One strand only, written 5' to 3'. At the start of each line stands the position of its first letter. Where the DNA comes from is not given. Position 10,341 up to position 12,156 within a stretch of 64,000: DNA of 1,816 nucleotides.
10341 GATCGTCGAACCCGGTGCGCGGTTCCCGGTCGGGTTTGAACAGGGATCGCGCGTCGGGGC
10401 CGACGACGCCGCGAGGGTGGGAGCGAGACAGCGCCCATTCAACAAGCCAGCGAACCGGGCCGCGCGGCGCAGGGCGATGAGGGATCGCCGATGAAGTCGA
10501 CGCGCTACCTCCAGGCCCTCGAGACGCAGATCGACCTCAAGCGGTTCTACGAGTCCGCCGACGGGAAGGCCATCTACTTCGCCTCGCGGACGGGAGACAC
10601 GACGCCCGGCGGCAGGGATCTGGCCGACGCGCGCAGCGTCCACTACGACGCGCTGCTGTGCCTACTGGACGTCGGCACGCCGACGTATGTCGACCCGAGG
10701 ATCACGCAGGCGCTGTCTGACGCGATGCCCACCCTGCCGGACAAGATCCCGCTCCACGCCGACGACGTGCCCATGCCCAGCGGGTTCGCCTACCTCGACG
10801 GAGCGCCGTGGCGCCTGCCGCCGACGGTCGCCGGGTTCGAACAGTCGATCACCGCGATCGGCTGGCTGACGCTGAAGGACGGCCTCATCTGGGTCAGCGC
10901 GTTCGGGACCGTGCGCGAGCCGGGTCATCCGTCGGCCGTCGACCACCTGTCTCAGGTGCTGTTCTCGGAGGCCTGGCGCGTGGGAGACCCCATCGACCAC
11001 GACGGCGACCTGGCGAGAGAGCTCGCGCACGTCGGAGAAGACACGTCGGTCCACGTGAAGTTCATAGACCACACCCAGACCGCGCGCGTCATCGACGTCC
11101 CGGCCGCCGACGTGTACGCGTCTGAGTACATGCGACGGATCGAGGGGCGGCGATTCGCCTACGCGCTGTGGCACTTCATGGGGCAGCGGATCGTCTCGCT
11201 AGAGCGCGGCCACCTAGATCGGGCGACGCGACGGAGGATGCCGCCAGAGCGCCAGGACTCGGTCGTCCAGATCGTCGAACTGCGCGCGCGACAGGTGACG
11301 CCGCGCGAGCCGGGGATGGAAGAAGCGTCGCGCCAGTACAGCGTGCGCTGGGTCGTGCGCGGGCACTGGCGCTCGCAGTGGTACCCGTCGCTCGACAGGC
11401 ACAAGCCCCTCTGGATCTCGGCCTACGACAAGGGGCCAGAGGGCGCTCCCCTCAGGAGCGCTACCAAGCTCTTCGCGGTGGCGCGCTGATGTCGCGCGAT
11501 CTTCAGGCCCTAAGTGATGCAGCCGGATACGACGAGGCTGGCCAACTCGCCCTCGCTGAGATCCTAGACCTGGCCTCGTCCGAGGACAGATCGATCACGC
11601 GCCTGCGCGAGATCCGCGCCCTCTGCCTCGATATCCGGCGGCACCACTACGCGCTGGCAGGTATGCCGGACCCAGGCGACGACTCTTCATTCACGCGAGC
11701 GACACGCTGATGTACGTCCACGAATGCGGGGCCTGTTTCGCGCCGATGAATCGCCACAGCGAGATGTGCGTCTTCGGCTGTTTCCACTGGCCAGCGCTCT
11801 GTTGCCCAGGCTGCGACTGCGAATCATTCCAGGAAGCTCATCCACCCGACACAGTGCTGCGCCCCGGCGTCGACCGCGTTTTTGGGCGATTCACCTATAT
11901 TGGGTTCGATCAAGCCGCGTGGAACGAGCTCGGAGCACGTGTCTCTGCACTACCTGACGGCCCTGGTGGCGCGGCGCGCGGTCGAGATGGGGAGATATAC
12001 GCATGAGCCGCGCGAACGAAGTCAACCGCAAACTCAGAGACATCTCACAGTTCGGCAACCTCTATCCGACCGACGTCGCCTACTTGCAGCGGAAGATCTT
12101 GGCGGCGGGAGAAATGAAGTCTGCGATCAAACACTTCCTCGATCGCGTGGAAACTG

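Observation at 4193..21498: Four paralogous families of small Cys-rich early proteins, partly arranged as repeated cassettes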

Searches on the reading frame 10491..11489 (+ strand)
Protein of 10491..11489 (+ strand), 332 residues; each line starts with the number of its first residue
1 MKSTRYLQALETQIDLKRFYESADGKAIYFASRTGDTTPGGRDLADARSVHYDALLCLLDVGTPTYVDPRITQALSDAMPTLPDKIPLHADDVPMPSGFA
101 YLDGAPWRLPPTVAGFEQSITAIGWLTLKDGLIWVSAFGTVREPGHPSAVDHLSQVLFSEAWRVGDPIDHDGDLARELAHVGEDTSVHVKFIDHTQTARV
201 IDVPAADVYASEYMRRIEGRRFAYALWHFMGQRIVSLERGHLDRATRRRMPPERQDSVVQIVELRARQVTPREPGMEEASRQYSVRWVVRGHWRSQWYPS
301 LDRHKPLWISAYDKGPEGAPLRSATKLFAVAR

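Call 93: find_related_loci(query=window:10491-11489:+, collection=viral_contigs, flank=10000)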
Query window:10491-11489:+ (332 aa) in viral_contigs; peptide patterns used: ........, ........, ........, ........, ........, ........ (x = any residue, [..] = any of these).
9 stretches matched a pattern; 1 encode a relative of the query (tblastn E <= 1e-3); 1 distinct loci.
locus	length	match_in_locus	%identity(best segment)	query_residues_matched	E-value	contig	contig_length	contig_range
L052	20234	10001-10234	42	247-330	6e-15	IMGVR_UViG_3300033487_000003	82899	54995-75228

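Call 105: search_protein_families(library=phrogs, proteins=[window:10491-11489:+], max_evalue=0.00001)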
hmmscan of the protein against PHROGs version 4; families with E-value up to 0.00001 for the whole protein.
window:10491-11489:+ (332 aa): 1 family
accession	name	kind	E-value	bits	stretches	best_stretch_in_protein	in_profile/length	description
phrog_15934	-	unknown function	5.7e-25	89.5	1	71-327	68-300/305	-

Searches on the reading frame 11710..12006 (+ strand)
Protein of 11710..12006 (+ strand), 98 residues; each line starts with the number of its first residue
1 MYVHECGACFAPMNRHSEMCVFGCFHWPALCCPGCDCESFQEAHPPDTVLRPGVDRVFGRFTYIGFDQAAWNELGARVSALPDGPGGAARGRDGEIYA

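Call 8: search_protein_families(library=pfam, proteins=[window:11710-12006:+], max_evalue=1)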
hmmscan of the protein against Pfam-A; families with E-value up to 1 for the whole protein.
window:11710-12006:+ (98 aa): 0 families

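Call 9: search_protein_families(library=phrogs, proteins=[window:11710-12006:+], max_evalue=0.1)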
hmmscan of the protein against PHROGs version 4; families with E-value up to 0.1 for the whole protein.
window:11710-12006:+ (98 aa): 0 families

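Call 19: find_homologous_proteins(query=A4, max_evalue=0.01)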
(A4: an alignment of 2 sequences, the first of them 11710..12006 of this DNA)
Query A4 (2 sequences) (98 aa, profile of the alignment): 4 proteins with E <= 0.01 among 7 candidates.
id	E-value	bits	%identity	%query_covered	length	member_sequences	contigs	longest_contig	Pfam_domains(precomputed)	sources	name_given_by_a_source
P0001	4.2e-55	202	100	100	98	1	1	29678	-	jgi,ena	-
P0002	1.9e-25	107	53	43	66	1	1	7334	-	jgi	-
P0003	1.1e-7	50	58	43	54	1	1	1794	-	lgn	-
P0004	6.3e-3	34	46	42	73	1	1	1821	-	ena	-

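Call 21: find_encoding_contigs(protein=P0003, flank=10000)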
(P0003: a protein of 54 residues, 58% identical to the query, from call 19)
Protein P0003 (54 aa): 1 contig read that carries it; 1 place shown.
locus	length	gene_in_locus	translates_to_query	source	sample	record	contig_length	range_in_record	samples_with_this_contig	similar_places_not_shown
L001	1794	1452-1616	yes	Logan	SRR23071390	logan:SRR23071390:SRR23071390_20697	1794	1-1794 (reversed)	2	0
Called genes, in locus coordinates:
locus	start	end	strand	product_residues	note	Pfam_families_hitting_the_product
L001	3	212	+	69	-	?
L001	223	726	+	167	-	-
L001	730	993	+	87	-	-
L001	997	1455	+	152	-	PF00293:NUDIX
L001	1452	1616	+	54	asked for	-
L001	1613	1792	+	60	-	?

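Call 22: find_encoding_contigs(protein=P0004, flank=10000)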
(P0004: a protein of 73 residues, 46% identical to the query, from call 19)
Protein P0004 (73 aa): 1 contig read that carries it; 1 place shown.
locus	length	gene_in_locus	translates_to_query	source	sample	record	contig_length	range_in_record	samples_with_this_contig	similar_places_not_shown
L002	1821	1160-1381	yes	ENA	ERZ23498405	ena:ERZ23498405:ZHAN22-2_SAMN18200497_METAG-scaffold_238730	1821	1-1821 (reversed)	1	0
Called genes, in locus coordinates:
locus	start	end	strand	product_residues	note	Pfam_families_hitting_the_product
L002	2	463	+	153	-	?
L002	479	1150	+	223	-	PF01510:Amidase_2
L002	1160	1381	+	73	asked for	-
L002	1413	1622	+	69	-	-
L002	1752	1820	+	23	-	?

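Call 40: search_protein_families(library=padloc, proteins=[window:11710-12006:+], max_evalue=0.1)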
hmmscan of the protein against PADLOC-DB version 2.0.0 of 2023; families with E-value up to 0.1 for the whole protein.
window:11710-12006:+ (98 aa): 0 families

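Call 41: search_protein_families(library=ncbifam, proteins=[window:11710-12006:+], max_evalue=0.1)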
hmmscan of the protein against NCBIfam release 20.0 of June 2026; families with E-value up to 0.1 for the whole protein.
window:11710-12006:+ (98 aa): 0 families

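Call 57: predict_structure(alignment_id=A6)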
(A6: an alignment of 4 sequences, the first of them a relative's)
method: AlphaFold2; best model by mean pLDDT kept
length: 66 residues; sequences in the alignment: 4
mean_pLDDT: 56.6   pTM: 0.45
mean pLDDT of the five models: 56.6, 53.6, 52.5, 51.3, 50.3
residues with pLDDT >= 90: 0; 70-90: 13; 50-70: 30; < 50: 23
segments of 3 or more residues with pLDDT < 50: 1-16
pLDDT, mean of each block of 10 residues (from residue 1): 42 45 51 56 69 74 61
secondary structure, 60 per line:
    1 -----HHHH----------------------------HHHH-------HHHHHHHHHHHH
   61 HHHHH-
elements in order: H6-9 H38-41 H49-65
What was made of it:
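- On Zinc ribbon (family B) / Zn-binding domain (family D): The AF2 model of D has pLDDT 57 (call 57).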

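Call 58: find_related_loci(query=A6, collection=viral_contigs, flank=8000)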
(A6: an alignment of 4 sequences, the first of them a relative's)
Query A6 (66 aa) in viral_contigs; peptide patterns used: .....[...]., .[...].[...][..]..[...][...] (x = any residue, [..] = any of these).
245 stretches matched a pattern; 4 encode a relative of the query (tblastn E <= 1e-3); 4 distinct loci.
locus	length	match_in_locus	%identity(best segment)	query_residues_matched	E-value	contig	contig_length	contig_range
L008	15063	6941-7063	48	2-42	1e-5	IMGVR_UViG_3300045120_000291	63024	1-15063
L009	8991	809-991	32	5-66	1e-5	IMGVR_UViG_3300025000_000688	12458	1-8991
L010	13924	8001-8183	32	5-66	1e-5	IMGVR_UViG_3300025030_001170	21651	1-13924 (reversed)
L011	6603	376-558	32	5-66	1e-5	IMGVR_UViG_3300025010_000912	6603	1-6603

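Call 68: search_solved_structures(query=A7, max_evalue=1)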
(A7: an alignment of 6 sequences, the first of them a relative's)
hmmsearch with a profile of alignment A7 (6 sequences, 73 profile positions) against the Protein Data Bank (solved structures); distinct sequences matched with E-value up to 1: 0.

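Call 69: search_protein_families(library=pfam, alignment_id=A7, max_evalue=1)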
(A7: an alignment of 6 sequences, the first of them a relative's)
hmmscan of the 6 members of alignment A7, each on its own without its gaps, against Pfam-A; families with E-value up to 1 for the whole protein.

A. member 1, P0002 (66 aa): 0 families

B. families by the number of members that match (of 6 scanned): 0 families
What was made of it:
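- On WhiB-like (family D): Zero Pfam families at E<=1 for 6 D members (call 69).
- Closest known: WhiB-like small Fe-S/Cys-rich proteins common in actinophages. Different: It has no GVWGG turn and no Pfam hit at E<=1 for any of 6 members (call 69).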

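Call 70: find_related_loci(query=A7, collection=metagenome_contigs, flank=5000)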
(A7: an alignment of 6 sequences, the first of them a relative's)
Query A7 (66 aa) in metagenome_contigs; peptide patterns used: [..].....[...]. (x = any residue, [..] = any of these).
519 stretches matched a pattern; 4 encode a relative of the query (tblastn E <= 1e-3); 4 distinct loci.
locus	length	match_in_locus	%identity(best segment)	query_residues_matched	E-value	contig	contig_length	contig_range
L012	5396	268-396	57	2-42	2e-8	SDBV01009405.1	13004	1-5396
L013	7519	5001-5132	51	2-42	9e-8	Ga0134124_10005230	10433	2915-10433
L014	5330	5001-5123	48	1-42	3e-7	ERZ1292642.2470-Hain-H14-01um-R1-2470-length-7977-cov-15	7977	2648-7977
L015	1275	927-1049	48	1-42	3e-7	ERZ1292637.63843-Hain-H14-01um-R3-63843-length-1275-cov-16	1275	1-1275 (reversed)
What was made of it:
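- D has independent homologues elsewhere (calls 19, 58, 70).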

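Call 71: find_related_loci(query=A7, collection=genome_contigs, flank=5000)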
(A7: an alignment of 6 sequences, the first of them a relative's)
Query A7 (66 aa) in genome_contigs; peptide patterns used: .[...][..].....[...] (x = any residue, [..] = any of these).
287 stretches matched a pattern; 2 encode a relative of the query (tblastn E <= 1e-3); 2 distinct loci.
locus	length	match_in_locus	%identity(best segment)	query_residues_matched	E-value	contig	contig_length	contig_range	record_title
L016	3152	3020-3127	44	2-42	1e-8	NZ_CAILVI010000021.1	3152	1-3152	MAG: uncultured Thiodictyon sp. isolate D14_bin-1308, whole genome shotgun sequence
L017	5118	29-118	45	22-52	1e-6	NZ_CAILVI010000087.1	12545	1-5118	MAG: uncultured Thiodictyon sp. isolate D14_bin-1308, whole genome shotgun sequence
